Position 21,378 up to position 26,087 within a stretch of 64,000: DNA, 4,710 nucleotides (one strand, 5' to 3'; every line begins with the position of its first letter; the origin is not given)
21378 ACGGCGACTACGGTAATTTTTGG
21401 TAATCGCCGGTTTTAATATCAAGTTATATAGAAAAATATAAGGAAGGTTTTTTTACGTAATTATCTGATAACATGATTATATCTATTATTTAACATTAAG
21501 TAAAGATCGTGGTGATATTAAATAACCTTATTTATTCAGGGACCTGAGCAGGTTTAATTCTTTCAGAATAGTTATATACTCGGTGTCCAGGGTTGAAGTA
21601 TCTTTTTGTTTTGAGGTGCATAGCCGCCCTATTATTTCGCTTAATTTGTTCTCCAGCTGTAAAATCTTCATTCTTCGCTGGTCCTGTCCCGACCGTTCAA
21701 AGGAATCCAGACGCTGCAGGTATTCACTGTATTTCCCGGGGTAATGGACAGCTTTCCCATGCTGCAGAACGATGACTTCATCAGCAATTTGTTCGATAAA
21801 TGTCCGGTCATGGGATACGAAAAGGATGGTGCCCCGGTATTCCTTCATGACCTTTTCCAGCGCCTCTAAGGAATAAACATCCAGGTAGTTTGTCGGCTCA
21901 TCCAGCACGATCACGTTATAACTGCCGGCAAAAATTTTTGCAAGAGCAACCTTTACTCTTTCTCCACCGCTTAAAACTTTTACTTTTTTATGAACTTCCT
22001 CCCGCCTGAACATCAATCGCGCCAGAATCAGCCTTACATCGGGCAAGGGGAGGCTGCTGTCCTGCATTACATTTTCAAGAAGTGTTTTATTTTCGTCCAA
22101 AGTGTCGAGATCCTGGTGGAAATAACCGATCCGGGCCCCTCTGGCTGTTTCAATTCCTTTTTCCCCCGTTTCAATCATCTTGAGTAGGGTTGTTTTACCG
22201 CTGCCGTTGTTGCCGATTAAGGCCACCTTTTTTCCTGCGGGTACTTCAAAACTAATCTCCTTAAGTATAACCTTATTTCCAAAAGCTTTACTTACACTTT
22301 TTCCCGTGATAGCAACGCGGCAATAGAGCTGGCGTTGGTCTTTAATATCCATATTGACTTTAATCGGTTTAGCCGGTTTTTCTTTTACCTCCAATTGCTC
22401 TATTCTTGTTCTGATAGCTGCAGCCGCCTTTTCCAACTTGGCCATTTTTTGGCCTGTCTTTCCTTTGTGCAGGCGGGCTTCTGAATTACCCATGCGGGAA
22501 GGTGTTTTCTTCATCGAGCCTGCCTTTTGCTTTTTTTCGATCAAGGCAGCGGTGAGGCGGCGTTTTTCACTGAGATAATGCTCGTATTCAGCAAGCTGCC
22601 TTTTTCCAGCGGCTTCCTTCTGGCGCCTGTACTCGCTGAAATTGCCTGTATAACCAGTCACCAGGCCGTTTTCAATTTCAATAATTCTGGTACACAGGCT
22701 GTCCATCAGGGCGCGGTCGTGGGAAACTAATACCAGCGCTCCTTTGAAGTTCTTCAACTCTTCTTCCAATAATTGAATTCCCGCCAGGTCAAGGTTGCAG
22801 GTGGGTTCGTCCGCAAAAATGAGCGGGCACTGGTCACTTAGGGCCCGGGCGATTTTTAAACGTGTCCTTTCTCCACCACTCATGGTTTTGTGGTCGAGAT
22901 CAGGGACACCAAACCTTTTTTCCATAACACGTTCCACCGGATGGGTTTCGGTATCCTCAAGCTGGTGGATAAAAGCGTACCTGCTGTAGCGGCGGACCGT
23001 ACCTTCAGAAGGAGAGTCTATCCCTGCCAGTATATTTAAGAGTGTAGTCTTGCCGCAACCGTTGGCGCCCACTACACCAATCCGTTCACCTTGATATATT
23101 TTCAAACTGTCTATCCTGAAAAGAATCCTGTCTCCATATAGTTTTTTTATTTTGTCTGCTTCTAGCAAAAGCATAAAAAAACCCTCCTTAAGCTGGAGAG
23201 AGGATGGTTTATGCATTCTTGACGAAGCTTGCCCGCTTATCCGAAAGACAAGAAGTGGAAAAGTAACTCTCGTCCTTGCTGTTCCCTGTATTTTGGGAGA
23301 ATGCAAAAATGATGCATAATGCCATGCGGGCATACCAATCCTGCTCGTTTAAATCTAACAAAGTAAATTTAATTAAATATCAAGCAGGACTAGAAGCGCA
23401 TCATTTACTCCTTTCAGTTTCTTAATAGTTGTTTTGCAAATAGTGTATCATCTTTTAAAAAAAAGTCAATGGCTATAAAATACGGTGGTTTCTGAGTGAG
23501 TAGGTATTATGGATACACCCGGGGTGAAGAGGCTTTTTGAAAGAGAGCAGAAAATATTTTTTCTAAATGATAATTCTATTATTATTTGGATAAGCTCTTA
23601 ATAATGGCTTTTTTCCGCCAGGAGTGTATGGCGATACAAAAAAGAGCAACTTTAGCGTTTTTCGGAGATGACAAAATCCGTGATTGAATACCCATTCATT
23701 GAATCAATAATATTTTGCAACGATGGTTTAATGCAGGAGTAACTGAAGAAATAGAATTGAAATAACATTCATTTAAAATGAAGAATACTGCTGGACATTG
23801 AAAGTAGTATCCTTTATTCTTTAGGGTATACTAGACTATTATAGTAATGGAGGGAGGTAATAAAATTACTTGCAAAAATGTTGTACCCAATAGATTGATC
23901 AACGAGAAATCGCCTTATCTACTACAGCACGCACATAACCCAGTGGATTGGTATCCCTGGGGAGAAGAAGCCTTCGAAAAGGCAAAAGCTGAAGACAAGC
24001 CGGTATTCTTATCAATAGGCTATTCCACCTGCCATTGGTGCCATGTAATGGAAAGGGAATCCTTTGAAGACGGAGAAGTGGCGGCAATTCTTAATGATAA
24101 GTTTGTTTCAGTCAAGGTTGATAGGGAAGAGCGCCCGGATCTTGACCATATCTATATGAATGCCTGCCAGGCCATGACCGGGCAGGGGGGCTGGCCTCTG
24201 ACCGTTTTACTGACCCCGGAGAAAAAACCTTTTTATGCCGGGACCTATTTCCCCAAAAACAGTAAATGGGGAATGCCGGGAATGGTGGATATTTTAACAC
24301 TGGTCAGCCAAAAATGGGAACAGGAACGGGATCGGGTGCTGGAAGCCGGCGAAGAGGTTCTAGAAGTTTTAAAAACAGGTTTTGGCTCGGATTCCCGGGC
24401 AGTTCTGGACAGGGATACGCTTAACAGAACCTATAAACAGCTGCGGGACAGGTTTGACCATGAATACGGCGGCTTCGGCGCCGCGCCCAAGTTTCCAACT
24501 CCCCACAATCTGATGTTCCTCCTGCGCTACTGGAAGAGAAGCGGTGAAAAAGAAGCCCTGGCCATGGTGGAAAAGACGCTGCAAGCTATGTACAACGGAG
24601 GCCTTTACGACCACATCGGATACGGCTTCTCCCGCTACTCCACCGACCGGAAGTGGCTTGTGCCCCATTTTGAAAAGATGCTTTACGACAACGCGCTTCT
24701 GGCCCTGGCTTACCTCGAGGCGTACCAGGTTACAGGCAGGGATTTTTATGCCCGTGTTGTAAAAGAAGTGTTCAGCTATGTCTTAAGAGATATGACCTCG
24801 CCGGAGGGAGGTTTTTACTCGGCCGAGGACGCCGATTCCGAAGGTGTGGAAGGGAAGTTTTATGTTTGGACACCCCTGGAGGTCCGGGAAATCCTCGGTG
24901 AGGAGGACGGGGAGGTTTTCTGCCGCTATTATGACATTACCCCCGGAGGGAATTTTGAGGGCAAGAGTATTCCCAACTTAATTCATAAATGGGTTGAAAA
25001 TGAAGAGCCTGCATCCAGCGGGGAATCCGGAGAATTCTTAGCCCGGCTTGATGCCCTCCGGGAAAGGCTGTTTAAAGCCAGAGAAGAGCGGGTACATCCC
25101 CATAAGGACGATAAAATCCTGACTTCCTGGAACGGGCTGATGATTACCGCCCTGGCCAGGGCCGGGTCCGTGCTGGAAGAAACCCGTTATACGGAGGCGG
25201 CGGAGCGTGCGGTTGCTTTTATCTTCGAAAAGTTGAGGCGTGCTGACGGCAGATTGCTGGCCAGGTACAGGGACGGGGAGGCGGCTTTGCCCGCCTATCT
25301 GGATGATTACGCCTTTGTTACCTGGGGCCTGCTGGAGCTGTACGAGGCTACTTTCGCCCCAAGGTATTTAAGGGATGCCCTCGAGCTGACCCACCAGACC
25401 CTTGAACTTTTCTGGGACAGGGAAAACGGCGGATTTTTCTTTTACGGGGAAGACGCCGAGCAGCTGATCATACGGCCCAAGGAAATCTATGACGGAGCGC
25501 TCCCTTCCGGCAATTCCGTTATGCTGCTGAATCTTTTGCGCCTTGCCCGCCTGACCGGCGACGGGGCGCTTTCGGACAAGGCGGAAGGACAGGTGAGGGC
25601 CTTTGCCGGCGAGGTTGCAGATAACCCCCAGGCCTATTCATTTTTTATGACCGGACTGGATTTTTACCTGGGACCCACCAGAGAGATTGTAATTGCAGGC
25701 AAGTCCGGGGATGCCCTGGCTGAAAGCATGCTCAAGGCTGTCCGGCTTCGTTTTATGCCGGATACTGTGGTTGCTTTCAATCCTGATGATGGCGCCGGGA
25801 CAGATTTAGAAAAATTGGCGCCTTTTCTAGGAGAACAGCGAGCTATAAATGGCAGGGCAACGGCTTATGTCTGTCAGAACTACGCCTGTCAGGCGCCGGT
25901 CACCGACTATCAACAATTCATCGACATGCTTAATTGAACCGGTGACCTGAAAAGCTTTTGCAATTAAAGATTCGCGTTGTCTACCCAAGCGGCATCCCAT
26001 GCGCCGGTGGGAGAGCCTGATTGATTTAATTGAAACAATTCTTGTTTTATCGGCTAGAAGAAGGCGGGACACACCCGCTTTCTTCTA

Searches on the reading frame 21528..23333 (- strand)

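Call 45: search_protein_families(library=pfam, proteins=[window:21528-23333:-])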
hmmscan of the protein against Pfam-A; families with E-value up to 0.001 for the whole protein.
window:21528-23333:- (601 aa): 20 families
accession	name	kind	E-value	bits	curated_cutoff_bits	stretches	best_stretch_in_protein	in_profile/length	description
PF00005.33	ABC_tran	-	7.8e-45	153.3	25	3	357-482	1-137/137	ABC transporter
PF13304.12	AAA_21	-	1.7e-13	51.8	27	0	371-388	3-20/304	AAA domain, putative AbiEii toxin, Type IV TA system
PF02463.25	SMC_N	-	5.5e-11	42.8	40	0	451-522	134-210/220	RecF/RecN/SMC N terminal domain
PF12848.13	ABC_tran_Xtn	-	1.9e-07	31.5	25.9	0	218-281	1-64/85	ABC transporter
PF13521.12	AAA_28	-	2.2e-07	31.7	27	0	85-131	2-46/164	AAA domain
PF05783.17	DLIC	-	2.6e-07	30.3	19.7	0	362-406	20-63/471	Dynein light intermediate chain (DLIC)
PF13401.12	AAA_22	-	3.4e-06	27.8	27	0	370-494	8-103/130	AAA domain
PF13555.12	AAA_29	-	7.6e-06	26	27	0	366-384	22-39/61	P-loop containing region of AAA domain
PF00931.28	NB-ARC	-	1.1e-05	25.3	23.5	0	84-173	20-105/248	NB-ARC domain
PF05729.18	NACHT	-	1.3e-05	25.5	26.7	0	370-387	3-20/167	NACHT domain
PF13476.12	AAA_23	-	3e-05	25.2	27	0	360-388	15-40/201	AAA domain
PF00006.31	ATP-synt_ab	-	3.4e-05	24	29.5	0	78-103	10-35/213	ATP synthase alpha/beta family, nucleotide-binding domain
PF10662.15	PduV-EutP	-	8.9e-05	22.8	21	0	368-389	2-23/143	Ethanolamine utilisation - propanediol utilisation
PF13175.12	AAA_15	-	0.0001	22.5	32.1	0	369-388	25-44/374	AAA ATPase domain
PF13238.12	AAA_18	-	0.00014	22.8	29.4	0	85-132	1-44/128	AAA domain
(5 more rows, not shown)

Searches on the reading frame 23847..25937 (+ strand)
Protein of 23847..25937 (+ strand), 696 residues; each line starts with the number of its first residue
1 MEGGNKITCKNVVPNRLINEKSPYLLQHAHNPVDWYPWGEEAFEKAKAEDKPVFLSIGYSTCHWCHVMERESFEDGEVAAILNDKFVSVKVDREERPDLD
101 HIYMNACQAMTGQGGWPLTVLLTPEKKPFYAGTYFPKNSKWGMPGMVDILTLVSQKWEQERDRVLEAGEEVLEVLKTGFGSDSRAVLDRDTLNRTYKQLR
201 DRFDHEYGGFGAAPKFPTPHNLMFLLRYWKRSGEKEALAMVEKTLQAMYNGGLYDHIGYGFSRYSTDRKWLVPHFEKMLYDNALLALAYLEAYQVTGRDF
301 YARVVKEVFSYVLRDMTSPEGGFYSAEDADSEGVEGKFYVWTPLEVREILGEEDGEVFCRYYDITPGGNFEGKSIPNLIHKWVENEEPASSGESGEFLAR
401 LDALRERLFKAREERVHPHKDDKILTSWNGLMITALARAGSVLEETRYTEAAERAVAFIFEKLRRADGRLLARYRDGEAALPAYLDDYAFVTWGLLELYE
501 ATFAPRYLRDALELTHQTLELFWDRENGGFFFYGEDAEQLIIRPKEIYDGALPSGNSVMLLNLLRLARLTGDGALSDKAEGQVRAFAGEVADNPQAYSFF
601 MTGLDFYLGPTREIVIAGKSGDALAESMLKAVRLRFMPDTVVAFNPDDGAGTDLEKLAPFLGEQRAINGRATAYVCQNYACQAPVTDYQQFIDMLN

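Call 45: search_protein_families(library=pfam, proteins=[window:23847-25937:+])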
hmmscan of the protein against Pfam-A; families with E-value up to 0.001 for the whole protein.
window:23847-25937:+ (696 aa): 2 families
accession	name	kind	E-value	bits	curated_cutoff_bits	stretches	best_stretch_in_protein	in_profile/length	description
PF03190.21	Thioredox_DsbH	-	9.2e-81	270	27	1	15-175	2-162/163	Protein of unknown function, DUF255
PF13899.12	Thioredoxin_7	-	1e-12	48.4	27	1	34-124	1-83/83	Thioredoxin-like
